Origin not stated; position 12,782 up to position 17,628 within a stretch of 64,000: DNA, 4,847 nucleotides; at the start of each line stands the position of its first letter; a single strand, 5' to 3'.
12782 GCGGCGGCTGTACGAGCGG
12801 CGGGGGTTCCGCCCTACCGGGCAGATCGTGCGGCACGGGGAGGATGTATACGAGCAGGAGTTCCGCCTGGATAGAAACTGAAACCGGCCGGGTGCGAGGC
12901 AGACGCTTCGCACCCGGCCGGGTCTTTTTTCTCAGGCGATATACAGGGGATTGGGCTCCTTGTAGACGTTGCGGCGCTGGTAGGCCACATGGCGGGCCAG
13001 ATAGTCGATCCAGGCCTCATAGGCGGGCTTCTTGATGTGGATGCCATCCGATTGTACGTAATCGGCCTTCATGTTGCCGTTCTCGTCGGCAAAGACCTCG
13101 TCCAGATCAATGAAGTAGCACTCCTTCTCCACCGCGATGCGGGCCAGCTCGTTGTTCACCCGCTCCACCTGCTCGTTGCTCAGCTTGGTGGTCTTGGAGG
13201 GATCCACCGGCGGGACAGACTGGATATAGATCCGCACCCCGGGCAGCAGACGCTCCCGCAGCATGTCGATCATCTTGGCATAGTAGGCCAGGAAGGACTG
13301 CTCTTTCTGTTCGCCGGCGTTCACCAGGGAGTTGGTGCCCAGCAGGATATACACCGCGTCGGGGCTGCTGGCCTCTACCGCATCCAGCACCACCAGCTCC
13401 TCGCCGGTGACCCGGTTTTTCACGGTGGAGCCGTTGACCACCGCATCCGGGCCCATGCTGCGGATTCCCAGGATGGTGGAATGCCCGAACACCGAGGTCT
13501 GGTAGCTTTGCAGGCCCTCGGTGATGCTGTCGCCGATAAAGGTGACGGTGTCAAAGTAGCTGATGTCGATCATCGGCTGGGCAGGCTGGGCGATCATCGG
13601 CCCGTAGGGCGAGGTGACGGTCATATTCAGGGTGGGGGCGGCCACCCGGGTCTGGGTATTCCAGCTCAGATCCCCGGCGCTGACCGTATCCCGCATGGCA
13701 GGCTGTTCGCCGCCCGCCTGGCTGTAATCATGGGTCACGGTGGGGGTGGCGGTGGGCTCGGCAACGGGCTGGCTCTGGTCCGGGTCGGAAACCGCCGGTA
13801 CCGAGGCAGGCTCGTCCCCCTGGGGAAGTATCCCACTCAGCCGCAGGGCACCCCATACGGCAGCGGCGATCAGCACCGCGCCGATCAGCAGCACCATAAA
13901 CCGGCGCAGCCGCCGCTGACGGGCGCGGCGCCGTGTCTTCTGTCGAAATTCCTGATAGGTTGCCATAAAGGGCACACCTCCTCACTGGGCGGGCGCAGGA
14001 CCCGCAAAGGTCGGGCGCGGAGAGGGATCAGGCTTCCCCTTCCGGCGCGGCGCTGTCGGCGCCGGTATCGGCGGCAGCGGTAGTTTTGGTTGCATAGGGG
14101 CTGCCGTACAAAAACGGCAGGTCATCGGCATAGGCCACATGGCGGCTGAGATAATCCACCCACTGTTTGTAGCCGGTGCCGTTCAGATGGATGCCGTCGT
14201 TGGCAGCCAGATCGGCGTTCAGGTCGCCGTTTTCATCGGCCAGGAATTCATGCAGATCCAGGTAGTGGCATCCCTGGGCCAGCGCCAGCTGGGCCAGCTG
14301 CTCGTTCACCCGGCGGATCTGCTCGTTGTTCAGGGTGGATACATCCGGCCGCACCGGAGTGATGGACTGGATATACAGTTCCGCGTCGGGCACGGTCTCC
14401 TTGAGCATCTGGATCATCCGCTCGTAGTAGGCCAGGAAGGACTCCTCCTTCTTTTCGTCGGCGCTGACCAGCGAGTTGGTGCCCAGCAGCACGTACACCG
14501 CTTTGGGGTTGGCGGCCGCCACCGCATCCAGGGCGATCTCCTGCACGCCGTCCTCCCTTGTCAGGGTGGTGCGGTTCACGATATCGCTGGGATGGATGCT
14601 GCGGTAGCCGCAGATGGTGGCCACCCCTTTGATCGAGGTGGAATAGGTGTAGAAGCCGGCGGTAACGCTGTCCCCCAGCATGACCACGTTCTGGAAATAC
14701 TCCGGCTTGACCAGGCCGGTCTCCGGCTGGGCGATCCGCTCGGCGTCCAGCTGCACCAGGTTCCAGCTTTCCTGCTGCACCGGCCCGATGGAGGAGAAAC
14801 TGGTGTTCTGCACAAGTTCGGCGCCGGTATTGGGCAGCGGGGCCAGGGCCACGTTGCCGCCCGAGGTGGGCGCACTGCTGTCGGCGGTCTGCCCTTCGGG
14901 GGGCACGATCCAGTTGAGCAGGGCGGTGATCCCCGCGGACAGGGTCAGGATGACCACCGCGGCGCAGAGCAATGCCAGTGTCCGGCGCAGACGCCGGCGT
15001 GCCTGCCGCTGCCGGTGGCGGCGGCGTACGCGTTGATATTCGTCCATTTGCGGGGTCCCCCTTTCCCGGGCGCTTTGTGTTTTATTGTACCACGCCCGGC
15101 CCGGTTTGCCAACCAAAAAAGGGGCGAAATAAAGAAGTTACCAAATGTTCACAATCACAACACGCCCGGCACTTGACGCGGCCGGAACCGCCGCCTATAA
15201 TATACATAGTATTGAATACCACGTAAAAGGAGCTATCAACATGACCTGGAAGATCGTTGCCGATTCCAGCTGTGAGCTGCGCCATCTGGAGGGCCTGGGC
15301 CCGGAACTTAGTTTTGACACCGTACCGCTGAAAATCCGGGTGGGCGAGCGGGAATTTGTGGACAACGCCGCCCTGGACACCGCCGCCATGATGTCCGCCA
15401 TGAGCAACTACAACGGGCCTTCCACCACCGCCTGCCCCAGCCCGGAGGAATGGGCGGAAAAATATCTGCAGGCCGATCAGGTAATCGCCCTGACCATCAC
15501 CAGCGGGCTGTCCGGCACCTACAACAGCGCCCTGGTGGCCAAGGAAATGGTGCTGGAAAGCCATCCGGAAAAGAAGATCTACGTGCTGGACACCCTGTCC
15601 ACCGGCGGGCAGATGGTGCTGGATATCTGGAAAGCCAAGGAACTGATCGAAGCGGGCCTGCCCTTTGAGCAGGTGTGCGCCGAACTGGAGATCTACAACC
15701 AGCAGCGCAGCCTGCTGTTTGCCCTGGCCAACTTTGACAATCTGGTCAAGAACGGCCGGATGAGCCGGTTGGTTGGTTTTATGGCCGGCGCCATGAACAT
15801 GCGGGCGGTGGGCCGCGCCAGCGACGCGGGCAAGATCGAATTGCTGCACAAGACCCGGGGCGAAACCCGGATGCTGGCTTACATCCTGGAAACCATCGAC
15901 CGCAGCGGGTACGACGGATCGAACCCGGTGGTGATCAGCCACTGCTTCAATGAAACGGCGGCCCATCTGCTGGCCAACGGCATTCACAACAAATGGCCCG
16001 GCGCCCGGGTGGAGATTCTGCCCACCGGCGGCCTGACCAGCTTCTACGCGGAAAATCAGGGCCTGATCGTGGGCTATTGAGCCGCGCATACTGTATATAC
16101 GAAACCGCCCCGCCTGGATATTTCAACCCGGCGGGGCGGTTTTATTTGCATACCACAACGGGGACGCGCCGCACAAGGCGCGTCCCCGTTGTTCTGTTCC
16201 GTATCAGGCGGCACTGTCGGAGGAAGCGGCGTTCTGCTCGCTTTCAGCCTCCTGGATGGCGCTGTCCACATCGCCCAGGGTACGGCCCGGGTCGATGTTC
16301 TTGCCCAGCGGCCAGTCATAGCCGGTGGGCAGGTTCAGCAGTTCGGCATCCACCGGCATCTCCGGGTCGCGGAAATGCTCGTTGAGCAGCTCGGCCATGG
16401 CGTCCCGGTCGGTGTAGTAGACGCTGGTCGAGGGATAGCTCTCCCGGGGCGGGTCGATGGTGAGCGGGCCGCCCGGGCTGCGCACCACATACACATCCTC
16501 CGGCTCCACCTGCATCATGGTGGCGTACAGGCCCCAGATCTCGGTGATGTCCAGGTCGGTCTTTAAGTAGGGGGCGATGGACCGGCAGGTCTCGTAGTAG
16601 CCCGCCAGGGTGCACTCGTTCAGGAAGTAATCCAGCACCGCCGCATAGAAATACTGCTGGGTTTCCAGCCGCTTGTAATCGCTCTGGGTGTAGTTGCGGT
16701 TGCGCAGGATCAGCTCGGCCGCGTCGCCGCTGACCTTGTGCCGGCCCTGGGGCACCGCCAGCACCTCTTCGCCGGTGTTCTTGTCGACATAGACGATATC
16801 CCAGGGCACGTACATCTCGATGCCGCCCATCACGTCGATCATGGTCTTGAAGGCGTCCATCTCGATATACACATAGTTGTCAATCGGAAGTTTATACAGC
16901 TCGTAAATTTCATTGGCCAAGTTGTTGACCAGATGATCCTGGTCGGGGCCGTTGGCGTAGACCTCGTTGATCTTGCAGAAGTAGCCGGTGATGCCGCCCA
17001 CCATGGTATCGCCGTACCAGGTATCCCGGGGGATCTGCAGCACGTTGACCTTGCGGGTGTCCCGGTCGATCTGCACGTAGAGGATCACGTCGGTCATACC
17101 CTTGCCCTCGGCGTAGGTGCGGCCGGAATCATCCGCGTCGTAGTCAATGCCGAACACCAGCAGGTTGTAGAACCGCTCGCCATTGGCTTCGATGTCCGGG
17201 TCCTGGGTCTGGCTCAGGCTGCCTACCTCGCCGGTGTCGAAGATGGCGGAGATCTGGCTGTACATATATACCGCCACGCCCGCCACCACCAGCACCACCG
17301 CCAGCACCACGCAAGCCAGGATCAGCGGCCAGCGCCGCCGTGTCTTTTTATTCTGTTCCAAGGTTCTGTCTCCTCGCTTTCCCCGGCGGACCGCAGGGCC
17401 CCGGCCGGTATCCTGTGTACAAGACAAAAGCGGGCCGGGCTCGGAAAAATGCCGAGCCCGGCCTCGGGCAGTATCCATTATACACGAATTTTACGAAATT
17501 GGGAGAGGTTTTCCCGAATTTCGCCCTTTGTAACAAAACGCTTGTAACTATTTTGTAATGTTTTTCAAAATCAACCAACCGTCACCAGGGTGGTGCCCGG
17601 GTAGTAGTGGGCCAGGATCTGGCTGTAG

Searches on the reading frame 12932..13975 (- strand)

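Call 69: search_protein_families(library=pfam, proteins=[window:12932-13975:-], max_evalue=0.0001)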
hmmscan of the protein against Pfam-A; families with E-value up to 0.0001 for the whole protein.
window:12932-13975:- (347 aa): 3 families
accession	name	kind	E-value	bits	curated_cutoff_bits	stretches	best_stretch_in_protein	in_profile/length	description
PF13472.12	Lipase_GDSL_2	-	7.3e-20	72.6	32.9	1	146-320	1-177/178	GDSL-like Lipase/Acylhydrolase family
PF00657.28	Lipase_GDSL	-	4.6e-10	40.4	23.6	1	144-325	1-207/208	GDSL-like Lipase/Acylhydrolase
PF04311.20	DUF459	-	5.9e-05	22.9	27.2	0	144-313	2-171/197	Protein of unknown function (DUF459)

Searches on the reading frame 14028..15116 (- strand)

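Call 3: search_protein_families(library=pfam, proteins=[window:14028-15116:-], max_evalue=1)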
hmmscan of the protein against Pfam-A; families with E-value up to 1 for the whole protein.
window:14028-15116:- (362 aa): 4 families
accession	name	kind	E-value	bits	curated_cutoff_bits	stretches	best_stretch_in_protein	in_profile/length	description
PF13472.12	Lipase_GDSL_2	-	1.5e-21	78.1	32.9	1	147-317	2-177/178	GDSL-like Lipase/Acylhydrolase family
PF00657.28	Lipase_GDSL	-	2.4e-11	44.6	23.6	1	144-322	1-207/208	GDSL-like Lipase/Acylhydrolase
PF04311.20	DUF459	-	1.6e-07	31.3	27.2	1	144-323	2-194/197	Protein of unknown function (DUF459)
PF19865.4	DUF6338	-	0.0095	16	26.5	1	27-73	21-67/205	Family of unknown function (DUF6338)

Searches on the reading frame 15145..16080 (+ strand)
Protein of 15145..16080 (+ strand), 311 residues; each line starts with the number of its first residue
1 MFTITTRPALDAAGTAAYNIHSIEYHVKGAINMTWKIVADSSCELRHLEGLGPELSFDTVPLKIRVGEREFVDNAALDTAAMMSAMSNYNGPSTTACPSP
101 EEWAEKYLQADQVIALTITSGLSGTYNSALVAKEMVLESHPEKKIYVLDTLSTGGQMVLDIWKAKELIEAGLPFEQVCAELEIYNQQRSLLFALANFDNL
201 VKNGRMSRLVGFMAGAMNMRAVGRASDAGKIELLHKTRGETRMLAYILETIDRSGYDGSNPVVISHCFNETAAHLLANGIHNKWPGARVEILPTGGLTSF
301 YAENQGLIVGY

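Call 3: search_protein_families(library=pfam, proteins=[window:15145-16080:+], max_evalue=1)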
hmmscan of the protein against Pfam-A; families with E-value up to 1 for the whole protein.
window:15145-16080:+ (311 aa): 1 family
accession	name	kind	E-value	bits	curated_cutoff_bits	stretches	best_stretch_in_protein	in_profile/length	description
PF02645.21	DegV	-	2.4e-52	178.4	27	1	35-302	2-268/280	Uncharacterised protein, DegV family COG1307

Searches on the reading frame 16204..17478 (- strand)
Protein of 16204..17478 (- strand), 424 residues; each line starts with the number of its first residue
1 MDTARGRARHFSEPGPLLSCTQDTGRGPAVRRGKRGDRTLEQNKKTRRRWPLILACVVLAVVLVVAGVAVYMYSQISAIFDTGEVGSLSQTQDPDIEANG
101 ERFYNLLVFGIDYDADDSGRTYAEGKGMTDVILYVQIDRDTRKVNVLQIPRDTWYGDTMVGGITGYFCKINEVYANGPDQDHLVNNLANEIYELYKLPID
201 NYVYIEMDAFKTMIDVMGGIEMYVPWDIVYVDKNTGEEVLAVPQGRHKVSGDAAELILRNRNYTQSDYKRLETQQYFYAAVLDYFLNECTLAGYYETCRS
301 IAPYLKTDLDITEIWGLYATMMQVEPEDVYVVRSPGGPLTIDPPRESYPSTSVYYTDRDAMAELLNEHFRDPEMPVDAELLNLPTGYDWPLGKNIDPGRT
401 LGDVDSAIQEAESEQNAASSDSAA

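Call 3: search_protein_families(library=pfam, proteins=[window:16204-17478:-], max_evalue=1)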
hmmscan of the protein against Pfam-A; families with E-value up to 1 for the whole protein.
window:16204-17478:- (424 aa): 3 families
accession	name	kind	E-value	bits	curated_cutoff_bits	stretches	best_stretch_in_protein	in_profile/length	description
PF03816.19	LytR_cpsA_psr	-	2.6e-25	89.8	24.6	1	129-283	2-146/150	LytR_cpsA_psr family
PF11239.13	DUF3040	-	0.076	13.7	24.7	1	39-70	34-65/84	Protein of unknown function (DUF3040)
PF04415.17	DUF515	-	0.2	10.5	29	1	28-77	8-57/449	Protein of unknown function (DUF515)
